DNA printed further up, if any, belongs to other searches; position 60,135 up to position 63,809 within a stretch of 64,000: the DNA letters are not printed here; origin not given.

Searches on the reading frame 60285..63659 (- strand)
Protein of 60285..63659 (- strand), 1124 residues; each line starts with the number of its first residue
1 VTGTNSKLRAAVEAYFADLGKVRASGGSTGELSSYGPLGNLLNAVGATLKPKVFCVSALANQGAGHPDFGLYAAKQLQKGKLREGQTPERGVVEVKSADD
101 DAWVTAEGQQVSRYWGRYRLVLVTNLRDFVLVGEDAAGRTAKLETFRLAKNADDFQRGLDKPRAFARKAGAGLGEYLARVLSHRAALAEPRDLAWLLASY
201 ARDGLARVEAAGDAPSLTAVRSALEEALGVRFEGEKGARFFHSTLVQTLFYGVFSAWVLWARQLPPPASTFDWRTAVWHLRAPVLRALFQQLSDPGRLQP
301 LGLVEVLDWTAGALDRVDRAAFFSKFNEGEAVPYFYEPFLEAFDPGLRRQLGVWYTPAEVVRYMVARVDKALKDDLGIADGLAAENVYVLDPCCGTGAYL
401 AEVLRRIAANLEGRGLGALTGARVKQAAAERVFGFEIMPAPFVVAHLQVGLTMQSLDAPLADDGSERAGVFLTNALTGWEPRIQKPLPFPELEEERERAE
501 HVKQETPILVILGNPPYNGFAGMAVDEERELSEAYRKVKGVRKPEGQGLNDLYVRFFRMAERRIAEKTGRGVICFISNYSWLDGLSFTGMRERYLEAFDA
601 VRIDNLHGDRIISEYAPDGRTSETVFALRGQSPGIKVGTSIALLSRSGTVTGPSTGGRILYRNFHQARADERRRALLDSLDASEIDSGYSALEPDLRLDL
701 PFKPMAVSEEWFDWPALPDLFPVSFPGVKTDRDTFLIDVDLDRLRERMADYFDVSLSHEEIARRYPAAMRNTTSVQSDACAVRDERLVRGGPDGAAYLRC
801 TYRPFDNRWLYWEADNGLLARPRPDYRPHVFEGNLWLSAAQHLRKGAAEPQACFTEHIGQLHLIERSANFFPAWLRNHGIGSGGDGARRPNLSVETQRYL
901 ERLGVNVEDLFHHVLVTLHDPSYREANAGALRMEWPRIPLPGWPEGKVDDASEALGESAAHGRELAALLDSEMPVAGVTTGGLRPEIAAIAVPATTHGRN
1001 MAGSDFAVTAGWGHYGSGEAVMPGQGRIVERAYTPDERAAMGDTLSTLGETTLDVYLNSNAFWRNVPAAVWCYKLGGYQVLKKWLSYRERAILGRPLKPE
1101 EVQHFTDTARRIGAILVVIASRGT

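Call 3: search_protein_families(library=pfam, proteins=[window:60285-63659:-], max_evalue=0.01)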
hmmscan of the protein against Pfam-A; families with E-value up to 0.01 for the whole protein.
window:60285-63659:- (1124 aa): 4 families
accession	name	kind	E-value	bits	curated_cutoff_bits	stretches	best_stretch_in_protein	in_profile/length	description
PF18135.7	Type_ISP_C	-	1.3e-41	143.3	25.9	1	719-1092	1-316/342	Type ISP C-terminal specificity domain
PF02384.22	N6_Mtase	-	4e-07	30.1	20.4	1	335-449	9-97/311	N-6 DNA Methylase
PF07669.17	Eco57I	-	5e-06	27.2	25.3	1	494-605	60-164/171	Eco57I restriction-modification methylase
PF20473.4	MmeI_Mtase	-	0.00031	20.5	27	1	386-579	20-200/259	MmeI, DNA-methyltransferase domain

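Call 4: search_protein_families(library=ncbifam, proteins=[window:60285-63659:-], max_evalue=0.01)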
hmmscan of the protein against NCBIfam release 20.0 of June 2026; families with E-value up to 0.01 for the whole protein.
window:60285-63659:- (1124 aa): 2 families
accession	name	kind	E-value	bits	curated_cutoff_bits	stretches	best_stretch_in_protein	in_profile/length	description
NF047738.1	antiphage_MADS2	equivalog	3e-05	22.5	720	1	347-517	306-452/654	methylation-associated defense system DNA methyltransferase MAD2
TIGR02987.1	met_A_Alw26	exception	0.00022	20.1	353.5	1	350-407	2-53/523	Alw26I/Eco31I/Esp3I family type II restriction adenine-specific DNA-methyltransferase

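Call 6: find_homologous_proteins(query=window:60285-63659:-, max_evalue=1e-10)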
Query window:60285-63659:- (1124 aa): 8000 proteins with E <= 1e-10 among 8000 candidates; the best 120 are listed.
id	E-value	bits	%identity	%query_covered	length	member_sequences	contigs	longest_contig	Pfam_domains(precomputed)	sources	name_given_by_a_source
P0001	0.0e+0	2559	100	99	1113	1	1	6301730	PF18135.8,PF02384.23,PF07669.18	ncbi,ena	-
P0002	0.0e+0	2373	91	100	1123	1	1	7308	PF18135.8,PF02384.23,PF07669.18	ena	-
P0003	0.0e+0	2366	92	99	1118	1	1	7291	PF18135.8,PF02384.23,PF07669.18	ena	-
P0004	0.0e+0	2312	89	100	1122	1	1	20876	PF18135.8,PF02384.23,PF07669.18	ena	-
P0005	0.0e+0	2231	88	98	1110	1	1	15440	PF18135.8,PF02384.23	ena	-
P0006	0.0e+0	2228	87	99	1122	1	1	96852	PF18135.8,PF02384.23,PF07669.18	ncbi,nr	ncbi:MAG: N-6 DNA methylase [Bryobacterales bacterium]|nr:N-6 DNA methylase [Bryobacterales bacteriu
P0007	0.0e+0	2210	86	99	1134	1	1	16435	PF18135.8,PF02384.23,PF07669.18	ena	-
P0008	0.0e+0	2200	86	100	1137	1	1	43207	PF18135.8,PF02384.23,PF07669.18,PF20473.5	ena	-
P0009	0.0e+0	2194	86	100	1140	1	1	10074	PF18135.8,PF02384.23,PF07669.18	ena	-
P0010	0.0e+0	2160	84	99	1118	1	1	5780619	PF18135.8,PF02384.23,PF07669.18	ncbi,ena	-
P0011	0.0e+0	2143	84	100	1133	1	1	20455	PF18135.8,PF02384.23,PF07669.18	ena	-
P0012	0.0e+0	2127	82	99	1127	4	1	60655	PF18135.8,PF02384.23,PF07669.18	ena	-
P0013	0.0e+0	2102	82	100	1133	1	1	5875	PF18135.8,PF02384.23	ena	-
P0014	0.0e+0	2095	83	100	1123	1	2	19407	PF18135.8,PF02384.23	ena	-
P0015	0.0e+0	2094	81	100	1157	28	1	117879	PF18135.8,PF02384.23,PF07669.18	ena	-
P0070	0.0e+0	2006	79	99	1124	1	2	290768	PF18135.8,PF02384.23,PF07669.18,PF20473.5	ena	-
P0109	0.0e+0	1984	78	99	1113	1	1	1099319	PF18135.8,PF02384.23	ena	-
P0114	0.0e+0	1983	78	99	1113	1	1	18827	PF18135.8,PF02384.23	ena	-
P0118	0.0e+0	1983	78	99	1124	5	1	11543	PF18135.8,PF02384.23,PF07669.18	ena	-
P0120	0.0e+0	1982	78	99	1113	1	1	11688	PF18135.8,PF02384.23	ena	-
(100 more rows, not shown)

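Call 8: find_encoding_contigs(protein=P0001, flank=10000, max_places=3)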
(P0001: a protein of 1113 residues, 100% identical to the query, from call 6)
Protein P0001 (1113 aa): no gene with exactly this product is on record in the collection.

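Call 9: find_related_loci(query=window:60285-63659:-, collection=genome_contigs, flank=6000)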
Query window:60285-63659:- (1124 aa) in genome_contigs; peptide patterns used: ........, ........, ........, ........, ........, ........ (x = any residue, [..] = any of these).
600 stretches matched a pattern (row limit reached: there are more); 577 encode a relative of the query (tblastn E <= 1e-3); the best 80 are kept; 79 distinct loci.
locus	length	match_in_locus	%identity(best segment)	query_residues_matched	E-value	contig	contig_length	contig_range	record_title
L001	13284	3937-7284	87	1-1117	0e+0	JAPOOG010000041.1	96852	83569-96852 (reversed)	MAG: Bryobacterales bacterium isolate APA_bin_29 c_000000332750, whole genome shotgun sequence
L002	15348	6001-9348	84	1-1117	0e+0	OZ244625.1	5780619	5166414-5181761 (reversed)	MAG: Bryobacterales bacterium isolate 977db337-f3f5-4b10-816d-e0f1db46c981 genome assembly, chromosome: 1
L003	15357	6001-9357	79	1-1117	0e+0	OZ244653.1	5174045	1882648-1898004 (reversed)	MAG: bacterium isolate 39c32cc5-dc70-4d00-b26d-4165b0e321b9 genome assembly, chromosome: 1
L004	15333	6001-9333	80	5-1108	0e+0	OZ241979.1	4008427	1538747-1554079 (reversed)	MAG: uncultured Candidatus Binatia bacterium isolate 9577865d-1fdf-407d-8016-5da360aaf3ec genome assembly, chromosome: 1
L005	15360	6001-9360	79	4-1117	0e+0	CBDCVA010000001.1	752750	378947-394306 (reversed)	MAG: Candidatus Latescibacterota bacterium isolate bb234c53-c0f8-4b28-8135-e2c33dbce641 genome assembly, contig: contig_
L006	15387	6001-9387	79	1-1116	0e+0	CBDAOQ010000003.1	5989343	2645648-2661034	MAG: Candidatus Versatilivorator sp. isolate 6a61018a-c988-4e23-9d40-021d3d713c5d genome assembly, contig: contig_3, who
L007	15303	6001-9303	79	1-1108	0e+0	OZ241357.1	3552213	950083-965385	MAG: Alphaproteobacteria bacterium isolate 88d555cd-2633-4b86-a1be-1e9adaae3909 genome assembly, chromosome: 1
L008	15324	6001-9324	78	1-1115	0e+0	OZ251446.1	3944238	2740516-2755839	MAG: Alphaproteobacteria bacterium isolate 4a82845b-346e-4bd1-b170-acd391575f3a genome assembly, chromosome: 1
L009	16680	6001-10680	77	2-1121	0e+0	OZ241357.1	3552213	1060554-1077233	MAG: Alphaproteobacteria bacterium isolate 88d555cd-2633-4b86-a1be-1e9adaae3909 genome assembly, chromosome: 1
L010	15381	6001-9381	77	6-1117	0e+0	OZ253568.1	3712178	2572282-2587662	MAG: Chloroflexota bacterium isolate 9852bf67-dbb6-47f5-b8e9-49414f020392 genome assembly, chromosome: 1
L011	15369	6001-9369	76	1-1116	0e+0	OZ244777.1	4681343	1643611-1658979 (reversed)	MAG: Rhodobacterales bacterium isolate 6e308b35-f33b-4e74-a489-fa43ae000682 genome assembly, chromosome: 1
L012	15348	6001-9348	76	1-1121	0e+0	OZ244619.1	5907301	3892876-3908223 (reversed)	MAG: Candidatus Latescibacterota bacterium isolate 42df25b2-3f2b-47dc-af7c-4916403e88f0 genome assembly, chromosome: 1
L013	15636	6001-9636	72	1-1117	0e+0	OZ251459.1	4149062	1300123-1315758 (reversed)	MAG: uncultured Candidatus Binatia bacterium isolate da1d9dc7-a60c-4903-b102-0a77710175cf genome assembly, chromosome: 1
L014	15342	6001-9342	76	1-1120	0e+0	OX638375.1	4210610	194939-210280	MAG: Candidatus Binatia bacterium isolate 97b5e0c7-6798-4f16-949c-9b63468df6e4 genome assembly, chromosome: 1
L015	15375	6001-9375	75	1-1117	0e+0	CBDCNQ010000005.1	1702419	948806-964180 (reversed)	MAG: Longimicrobiales bacterium isolate d8bee37e-1321-4159-a081-4b2882c6cdfe genome assembly, contig: contig_5, whole ge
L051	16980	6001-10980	72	1-1124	0e+0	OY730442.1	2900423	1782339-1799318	MAG: Arenicellales bacterium isolate a2271f91-884a-4664-afb6-7c1ea3e8873e genome assembly, chromosome: 1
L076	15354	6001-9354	71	8-1124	0e+0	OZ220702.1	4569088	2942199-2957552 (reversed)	MAG: Longimicrobiales bacterium isolate 5c038fdb-8e0b-4cbd-9550-43be1afc0bbf genome assembly, chromosome: 1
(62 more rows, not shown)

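Call 18: search_solved_structures(query=window:60285-63659:-, max_evalue=1, show_alignments=1)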
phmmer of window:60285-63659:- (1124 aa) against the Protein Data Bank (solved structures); distinct sequences matched with E-value up to 1: 5.
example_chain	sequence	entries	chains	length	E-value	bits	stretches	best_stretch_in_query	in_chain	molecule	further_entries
7lo5_A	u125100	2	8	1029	1.7e-34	122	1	332-945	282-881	Site-specific DNA-methyltransferase (adenine-specific)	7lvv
5ffj_A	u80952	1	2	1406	5.3e-24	87.2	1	332-611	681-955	Endonuclease and methylase LlaGI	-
4xqk_A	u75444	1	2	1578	1.1e-21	79.6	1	332-939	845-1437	LlaBIII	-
3ufb_A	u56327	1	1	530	0.012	16.5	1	321-463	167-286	Type I restriction-modification system methyltransferase subunit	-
7vru_A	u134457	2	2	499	0.12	13.2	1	335-421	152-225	Site-specific DNA-methyltransferase (adenine-specific)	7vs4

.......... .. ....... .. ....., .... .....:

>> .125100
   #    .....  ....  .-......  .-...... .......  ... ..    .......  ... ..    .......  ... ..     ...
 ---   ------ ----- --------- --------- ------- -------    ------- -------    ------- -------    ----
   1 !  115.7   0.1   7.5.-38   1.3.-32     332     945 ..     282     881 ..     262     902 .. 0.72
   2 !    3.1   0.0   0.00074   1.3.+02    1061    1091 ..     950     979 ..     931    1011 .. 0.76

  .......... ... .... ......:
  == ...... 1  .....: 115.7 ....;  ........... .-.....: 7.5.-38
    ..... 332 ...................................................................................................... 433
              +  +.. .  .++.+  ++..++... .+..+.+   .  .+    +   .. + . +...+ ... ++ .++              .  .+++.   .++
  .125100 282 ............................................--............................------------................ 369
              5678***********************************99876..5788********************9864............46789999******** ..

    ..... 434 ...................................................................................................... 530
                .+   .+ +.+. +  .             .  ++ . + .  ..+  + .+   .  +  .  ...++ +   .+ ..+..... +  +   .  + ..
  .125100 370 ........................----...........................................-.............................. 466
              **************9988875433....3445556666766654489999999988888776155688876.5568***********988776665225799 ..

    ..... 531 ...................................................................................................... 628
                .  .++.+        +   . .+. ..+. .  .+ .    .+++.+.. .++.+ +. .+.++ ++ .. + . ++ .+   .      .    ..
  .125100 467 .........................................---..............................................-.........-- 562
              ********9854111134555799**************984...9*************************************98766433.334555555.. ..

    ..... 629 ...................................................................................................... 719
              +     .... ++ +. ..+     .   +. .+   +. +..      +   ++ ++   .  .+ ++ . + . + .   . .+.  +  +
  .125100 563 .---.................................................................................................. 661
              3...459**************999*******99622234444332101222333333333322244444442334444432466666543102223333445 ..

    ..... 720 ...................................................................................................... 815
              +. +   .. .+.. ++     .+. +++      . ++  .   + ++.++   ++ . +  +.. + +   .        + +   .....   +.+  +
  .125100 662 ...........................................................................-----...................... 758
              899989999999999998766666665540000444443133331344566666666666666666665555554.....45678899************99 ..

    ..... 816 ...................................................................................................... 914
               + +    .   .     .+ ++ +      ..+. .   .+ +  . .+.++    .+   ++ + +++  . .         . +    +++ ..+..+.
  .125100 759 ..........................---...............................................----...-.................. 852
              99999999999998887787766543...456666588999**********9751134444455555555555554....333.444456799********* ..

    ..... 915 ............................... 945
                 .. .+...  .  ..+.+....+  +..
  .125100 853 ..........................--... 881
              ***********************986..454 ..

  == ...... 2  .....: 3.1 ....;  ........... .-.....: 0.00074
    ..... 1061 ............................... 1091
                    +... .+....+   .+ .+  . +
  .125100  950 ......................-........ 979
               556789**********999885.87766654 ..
